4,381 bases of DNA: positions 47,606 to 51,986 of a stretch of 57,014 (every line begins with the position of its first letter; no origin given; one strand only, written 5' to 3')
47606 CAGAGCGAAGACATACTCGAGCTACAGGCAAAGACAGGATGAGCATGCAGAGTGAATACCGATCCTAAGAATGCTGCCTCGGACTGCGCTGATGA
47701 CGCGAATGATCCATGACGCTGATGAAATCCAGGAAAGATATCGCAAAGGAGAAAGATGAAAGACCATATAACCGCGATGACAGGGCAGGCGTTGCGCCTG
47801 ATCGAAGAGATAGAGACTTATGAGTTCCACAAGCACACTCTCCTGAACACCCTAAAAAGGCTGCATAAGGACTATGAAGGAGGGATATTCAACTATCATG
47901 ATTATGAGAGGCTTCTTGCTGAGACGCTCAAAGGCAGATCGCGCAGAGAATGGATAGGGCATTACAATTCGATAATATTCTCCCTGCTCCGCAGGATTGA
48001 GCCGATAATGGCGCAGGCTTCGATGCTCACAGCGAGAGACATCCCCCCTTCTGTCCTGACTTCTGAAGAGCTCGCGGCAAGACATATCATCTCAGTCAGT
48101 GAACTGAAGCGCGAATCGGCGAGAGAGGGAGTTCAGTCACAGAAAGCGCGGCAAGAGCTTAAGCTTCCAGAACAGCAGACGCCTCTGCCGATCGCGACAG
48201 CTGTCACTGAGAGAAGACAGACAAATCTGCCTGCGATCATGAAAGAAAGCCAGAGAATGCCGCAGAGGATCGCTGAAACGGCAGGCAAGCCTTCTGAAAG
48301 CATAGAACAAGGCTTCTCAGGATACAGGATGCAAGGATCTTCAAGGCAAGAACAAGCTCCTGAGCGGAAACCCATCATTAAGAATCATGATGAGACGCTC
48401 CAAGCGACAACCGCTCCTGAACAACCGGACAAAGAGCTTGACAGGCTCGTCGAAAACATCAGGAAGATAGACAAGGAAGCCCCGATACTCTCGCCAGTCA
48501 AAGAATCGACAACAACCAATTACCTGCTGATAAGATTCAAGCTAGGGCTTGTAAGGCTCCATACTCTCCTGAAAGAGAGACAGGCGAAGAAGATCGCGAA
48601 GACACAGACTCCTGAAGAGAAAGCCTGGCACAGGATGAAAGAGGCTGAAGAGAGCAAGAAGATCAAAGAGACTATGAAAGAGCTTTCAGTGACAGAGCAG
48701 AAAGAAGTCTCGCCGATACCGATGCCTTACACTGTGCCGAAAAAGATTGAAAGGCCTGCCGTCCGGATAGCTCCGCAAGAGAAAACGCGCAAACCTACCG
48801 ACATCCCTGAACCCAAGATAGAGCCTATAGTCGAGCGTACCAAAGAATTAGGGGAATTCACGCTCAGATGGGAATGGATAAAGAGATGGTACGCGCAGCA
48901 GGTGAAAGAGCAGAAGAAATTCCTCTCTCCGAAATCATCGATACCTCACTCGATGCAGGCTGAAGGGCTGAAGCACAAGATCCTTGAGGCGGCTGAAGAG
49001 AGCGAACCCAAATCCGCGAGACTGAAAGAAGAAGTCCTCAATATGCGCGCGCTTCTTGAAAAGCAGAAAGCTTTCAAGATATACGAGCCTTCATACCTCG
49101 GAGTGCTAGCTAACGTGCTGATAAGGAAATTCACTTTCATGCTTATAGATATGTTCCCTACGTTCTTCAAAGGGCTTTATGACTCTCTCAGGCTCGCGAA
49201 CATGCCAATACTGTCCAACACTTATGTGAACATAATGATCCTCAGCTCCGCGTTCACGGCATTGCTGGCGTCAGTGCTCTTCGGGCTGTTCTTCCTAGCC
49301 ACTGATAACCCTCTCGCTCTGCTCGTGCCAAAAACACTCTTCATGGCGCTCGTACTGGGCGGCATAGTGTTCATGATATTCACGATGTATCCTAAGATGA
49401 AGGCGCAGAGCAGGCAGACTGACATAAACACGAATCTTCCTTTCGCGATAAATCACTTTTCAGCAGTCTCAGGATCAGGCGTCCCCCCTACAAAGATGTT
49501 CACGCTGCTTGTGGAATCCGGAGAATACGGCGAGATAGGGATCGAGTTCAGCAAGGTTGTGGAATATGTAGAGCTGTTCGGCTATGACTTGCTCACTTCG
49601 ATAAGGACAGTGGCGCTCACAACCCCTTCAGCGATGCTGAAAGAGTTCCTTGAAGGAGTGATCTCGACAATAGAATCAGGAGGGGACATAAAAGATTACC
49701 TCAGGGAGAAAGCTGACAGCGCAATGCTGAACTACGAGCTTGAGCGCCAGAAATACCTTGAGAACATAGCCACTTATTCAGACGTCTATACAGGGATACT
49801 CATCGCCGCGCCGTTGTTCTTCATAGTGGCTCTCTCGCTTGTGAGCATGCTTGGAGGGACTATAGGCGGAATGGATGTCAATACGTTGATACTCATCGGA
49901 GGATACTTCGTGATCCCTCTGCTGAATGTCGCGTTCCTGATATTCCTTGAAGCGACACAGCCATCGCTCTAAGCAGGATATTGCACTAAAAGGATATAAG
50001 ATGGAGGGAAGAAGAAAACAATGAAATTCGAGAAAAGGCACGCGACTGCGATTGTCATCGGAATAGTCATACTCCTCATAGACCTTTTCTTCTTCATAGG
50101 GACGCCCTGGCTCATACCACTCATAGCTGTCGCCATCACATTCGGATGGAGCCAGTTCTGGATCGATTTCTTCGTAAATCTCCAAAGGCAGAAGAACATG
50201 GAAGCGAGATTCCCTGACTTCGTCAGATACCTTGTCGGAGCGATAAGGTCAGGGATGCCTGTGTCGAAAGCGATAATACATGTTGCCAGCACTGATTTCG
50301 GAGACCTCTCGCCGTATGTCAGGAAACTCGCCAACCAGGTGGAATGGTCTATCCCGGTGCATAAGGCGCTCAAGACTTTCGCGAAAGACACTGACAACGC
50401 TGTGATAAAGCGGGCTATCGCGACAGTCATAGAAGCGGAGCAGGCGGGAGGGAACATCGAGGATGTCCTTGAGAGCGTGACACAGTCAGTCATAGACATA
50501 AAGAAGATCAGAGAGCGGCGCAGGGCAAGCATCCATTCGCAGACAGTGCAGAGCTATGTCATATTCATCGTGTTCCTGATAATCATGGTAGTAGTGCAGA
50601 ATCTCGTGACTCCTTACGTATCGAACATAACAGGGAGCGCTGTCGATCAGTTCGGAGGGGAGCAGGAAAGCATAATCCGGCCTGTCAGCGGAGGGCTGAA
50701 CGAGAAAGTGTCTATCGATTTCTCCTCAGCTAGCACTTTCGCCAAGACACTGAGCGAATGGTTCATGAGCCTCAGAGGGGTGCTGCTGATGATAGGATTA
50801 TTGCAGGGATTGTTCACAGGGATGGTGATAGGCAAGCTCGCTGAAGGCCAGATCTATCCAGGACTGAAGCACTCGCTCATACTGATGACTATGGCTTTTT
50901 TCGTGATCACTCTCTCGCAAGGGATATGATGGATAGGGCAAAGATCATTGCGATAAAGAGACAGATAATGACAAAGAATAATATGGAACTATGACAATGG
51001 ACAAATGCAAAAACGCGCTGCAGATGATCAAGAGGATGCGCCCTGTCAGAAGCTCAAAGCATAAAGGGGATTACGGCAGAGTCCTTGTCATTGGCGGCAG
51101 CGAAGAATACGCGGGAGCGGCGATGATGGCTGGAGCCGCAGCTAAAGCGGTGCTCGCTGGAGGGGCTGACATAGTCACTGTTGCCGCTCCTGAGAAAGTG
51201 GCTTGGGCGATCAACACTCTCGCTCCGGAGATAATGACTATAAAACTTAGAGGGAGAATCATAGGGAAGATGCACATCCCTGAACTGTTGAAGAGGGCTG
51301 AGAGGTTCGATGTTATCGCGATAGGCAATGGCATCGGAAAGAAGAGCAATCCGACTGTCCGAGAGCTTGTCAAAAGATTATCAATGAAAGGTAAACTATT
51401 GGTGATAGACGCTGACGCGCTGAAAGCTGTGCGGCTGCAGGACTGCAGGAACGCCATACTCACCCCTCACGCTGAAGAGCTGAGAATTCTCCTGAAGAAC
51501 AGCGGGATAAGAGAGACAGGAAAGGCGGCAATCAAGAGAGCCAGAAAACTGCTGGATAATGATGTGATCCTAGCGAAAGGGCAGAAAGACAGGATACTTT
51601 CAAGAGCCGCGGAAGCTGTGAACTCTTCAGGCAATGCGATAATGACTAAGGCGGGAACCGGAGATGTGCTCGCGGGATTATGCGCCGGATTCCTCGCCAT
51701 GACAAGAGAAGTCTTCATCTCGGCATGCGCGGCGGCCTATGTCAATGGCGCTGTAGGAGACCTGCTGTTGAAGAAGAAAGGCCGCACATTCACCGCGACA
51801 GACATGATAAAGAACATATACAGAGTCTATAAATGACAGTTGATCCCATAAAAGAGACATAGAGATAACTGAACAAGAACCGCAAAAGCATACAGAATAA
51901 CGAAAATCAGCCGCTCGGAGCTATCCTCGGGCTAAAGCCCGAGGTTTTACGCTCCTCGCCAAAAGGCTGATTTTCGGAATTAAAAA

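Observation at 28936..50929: Candidate cell-surface / attachment island: HIT-like pair, giant surface protein, pilin-like genes and an Epd/Tad-like pilus machine in one ~22-kb block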

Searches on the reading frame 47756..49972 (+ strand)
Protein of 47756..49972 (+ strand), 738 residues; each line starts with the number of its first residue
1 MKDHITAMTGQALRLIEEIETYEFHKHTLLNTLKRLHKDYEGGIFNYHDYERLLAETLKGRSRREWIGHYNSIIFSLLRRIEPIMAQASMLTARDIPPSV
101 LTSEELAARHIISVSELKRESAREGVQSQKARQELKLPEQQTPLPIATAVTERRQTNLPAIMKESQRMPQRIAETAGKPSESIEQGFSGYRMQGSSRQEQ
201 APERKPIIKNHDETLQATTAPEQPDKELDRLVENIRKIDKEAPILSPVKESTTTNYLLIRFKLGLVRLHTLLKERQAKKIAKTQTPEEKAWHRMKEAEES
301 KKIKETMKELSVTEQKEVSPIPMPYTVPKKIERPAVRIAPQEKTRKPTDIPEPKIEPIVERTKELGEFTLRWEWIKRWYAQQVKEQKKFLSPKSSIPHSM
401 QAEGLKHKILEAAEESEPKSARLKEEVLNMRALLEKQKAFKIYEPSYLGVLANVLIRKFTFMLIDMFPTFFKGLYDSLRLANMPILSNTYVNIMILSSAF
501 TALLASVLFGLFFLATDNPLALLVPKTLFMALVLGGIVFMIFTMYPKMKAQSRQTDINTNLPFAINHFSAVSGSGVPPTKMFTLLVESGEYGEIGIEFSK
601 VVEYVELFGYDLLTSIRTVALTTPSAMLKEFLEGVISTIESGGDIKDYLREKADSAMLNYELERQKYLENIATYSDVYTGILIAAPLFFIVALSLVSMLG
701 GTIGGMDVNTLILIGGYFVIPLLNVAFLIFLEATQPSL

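Call 6: search_protein_families(library=pfam, proteins=[window:47756-49972:+], max_evalue=0.01)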
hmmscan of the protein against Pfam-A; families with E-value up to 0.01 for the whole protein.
window:47756-49972:+ (738 aa): 1 family
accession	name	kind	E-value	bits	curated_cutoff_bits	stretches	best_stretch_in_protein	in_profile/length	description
PF00482.28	T2SSF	-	2.1e-13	50.7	25.2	1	565-691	2-123/125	Type II secretion system (T2SS), protein F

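Call 44: search_protein_families(library=ncbifam, proteins=[window:47756-49972:+], max_evalue=1)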
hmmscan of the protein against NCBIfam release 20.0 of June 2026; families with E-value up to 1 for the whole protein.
window:47756-49972:+ (738 aa): 8 families
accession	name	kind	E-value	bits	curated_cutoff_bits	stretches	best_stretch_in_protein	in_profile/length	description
NF004704.2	PRK06041.1-2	equivalog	1.2e-30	106.7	550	1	481-736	4-248/555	archaellar assembly protein ArlJ/FlaJ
NF004705.1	PRK06041.1-3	equivalog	2.1e-18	66.6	400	1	557-731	3-171/465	archaellar assembly protein ArlJ/FlaJ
NF046075.1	UpsF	equivalog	2.7e-13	49.5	400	1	487-737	30-252/484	membrane pilin protein UpsF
NF004703.2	PRK06041.1-1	equivalog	4.3e-11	41.8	570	1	544-697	23-175/525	archaellar assembly protein ArlJ/FlaJ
NF053673.1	bindosome_BasF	exception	1.7e-08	33.5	1300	1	515-697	160-340/656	bindosome assembly system membrane anchoring protein BasF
TIGR02988.1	YaaA_near_RecF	hypoth_equivalog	0.12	12.6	84.75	1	627-664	10-44/60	S4 domain-containing protein YaaA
NF050005.1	ABC_ATPase_Uup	equivalog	0.13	10.4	900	1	276-375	530-632/636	ATP-binding cassette ATPase Uup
NF008358.0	PRK11147.1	equivalog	0.39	8.9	936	1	275-376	529-629/635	ABC transporter ATP-binding protein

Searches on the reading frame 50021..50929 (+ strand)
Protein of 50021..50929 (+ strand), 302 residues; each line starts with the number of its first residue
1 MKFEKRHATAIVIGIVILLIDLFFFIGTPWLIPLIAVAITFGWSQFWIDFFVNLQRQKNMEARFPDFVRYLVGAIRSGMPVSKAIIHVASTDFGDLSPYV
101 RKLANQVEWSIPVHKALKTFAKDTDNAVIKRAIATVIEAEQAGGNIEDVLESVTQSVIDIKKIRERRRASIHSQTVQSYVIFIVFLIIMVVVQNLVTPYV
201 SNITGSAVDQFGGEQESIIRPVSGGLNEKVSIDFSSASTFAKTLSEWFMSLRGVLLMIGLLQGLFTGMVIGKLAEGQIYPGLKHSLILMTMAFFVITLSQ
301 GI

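Call 6: search_protein_families(library=pfam, proteins=[window:50021-50929:+], max_evalue=0.01)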
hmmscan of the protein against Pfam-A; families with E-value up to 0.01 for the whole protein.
window:50021-50929:+ (302 aa): 1 family
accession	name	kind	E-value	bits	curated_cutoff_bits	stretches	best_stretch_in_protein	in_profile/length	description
PF00482.28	T2SSF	-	1.1e-16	61.4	25.2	1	67-192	1-123/125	Type II secretion system (T2SS), protein F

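Call 44: search_protein_families(library=ncbifam, proteins=[window:50021-50929:+], max_evalue=1)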
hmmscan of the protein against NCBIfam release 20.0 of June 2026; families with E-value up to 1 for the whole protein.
window:50021-50929:+ (302 aa): 4 families
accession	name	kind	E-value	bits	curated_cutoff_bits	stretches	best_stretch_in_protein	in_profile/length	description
NF004705.1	PRK06041.1-3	equivalog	5e-18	65.3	400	1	9-197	195-380/465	archaellar assembly protein ArlJ/FlaJ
NF004704.2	PRK06041.1-2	equivalog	4.9e-10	38.7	550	1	14-173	281-443/555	archaellar assembly protein ArlJ/FlaJ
NF004703.2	PRK06041.1-1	equivalog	7.3e-09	34.5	570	1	11-235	233-455/525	archaellar assembly protein ArlJ/FlaJ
NF046075.1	UpsF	equivalog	2.9e-06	26.4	400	1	11-193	264-436/484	membrane pilin protein UpsF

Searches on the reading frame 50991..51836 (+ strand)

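Call 6: search_protein_families(library=pfam, proteins=[window:50991-51836:+], max_evalue=0.01)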
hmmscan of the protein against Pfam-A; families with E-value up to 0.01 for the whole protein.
window:50991-51836:+ (281 aa): 3 families
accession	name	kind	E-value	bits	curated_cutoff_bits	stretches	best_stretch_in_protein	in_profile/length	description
PF01256.23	Carb_kinase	-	4.8e-46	157.6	27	1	31-276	1-240/242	NAD(P)H-hydrate dehydratase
PF08543.17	Phos_pyr_kin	-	0.00014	21.7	27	1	140-257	105-234/246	Phosphomethylpyrimidine kinase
PF16940.10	Tic110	-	0.0096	14.9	27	0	41-121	24-108/574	Chloroplast envelope transporter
